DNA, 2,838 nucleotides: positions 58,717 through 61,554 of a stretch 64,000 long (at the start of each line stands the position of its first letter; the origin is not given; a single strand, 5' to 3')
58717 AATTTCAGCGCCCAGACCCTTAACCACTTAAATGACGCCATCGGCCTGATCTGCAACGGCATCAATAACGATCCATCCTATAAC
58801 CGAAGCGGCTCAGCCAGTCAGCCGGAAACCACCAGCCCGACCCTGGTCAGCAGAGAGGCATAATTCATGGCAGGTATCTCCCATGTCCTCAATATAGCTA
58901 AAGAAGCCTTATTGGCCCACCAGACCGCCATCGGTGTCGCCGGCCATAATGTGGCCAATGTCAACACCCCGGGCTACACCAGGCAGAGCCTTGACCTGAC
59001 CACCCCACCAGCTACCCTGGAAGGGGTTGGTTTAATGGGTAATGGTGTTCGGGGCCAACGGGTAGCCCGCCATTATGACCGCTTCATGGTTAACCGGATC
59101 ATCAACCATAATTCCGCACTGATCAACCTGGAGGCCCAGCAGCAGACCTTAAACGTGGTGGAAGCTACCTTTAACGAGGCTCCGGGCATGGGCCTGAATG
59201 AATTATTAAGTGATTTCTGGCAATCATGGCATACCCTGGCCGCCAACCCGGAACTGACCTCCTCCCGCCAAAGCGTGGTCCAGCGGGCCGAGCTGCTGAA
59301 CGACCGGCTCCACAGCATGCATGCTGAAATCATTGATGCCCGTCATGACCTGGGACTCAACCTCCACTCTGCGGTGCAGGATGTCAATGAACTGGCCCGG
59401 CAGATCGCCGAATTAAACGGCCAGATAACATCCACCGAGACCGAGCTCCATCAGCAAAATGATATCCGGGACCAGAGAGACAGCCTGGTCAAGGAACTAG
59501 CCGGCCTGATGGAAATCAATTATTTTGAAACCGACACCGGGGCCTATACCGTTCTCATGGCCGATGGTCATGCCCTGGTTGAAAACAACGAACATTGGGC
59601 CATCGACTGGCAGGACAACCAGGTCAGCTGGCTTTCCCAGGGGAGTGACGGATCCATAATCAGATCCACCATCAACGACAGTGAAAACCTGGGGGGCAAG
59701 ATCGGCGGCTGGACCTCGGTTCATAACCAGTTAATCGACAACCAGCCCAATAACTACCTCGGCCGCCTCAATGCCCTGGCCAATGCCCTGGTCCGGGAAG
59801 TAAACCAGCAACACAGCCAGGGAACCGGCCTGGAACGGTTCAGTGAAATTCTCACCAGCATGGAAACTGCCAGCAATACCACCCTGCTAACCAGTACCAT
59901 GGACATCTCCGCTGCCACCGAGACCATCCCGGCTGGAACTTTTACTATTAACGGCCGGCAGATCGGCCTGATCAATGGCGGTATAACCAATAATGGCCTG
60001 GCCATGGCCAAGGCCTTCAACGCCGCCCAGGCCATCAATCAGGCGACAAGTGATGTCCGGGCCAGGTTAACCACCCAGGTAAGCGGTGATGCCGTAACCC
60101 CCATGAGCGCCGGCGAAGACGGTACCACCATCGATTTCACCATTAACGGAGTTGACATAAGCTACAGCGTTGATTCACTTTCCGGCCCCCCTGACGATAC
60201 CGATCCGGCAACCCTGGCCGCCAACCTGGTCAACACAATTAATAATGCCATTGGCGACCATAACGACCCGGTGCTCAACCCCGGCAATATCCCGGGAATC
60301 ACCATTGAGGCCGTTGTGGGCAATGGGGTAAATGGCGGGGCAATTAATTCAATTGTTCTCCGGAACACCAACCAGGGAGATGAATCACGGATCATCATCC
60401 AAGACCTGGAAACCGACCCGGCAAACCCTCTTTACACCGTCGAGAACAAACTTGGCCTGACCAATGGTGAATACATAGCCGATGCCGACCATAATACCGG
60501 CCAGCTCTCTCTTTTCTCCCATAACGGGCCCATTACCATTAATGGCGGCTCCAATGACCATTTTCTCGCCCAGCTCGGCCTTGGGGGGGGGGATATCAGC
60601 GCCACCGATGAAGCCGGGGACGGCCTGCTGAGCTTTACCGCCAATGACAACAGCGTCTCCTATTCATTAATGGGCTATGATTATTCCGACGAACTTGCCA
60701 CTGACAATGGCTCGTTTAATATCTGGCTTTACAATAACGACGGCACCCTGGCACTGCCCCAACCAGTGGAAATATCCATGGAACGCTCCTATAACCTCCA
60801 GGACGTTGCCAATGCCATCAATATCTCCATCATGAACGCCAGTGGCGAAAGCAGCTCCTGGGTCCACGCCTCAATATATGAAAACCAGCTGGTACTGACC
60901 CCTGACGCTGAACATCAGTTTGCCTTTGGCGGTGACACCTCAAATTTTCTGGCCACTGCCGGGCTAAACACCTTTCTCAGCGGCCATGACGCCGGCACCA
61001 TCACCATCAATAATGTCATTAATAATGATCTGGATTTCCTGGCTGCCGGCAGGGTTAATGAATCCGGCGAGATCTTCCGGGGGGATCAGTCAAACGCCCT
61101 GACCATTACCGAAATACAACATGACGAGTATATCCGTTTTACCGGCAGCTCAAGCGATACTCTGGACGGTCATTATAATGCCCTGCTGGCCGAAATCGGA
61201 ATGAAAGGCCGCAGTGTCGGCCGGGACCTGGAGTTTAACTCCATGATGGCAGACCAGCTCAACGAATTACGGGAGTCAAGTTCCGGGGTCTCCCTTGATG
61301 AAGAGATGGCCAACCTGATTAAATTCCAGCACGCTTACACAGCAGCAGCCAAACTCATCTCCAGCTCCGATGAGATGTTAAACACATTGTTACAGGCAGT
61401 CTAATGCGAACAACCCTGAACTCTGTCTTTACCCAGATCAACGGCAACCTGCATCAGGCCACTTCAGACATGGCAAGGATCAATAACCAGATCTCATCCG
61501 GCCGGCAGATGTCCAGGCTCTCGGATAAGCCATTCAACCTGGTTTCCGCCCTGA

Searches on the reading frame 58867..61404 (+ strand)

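Call 15: search_protein_families(library=pfam, max_evalue=0.000001, proteins=[window:58867-61404:+])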
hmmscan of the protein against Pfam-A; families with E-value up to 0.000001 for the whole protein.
window:58867-61404:+ (845 aa): 2 families
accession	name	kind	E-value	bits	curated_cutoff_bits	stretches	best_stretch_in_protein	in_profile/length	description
PF22638.1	FlgK_D1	-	1.9e-48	165.5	28.6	1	96-323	2-225/233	Flagellar hook-associated protein FlgK helical domain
PF06429.18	Flg_bbr_C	-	2.6e-13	49.7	23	1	805-843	7-45/46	Flagellar basal body rod FlgEFG protein C-terminal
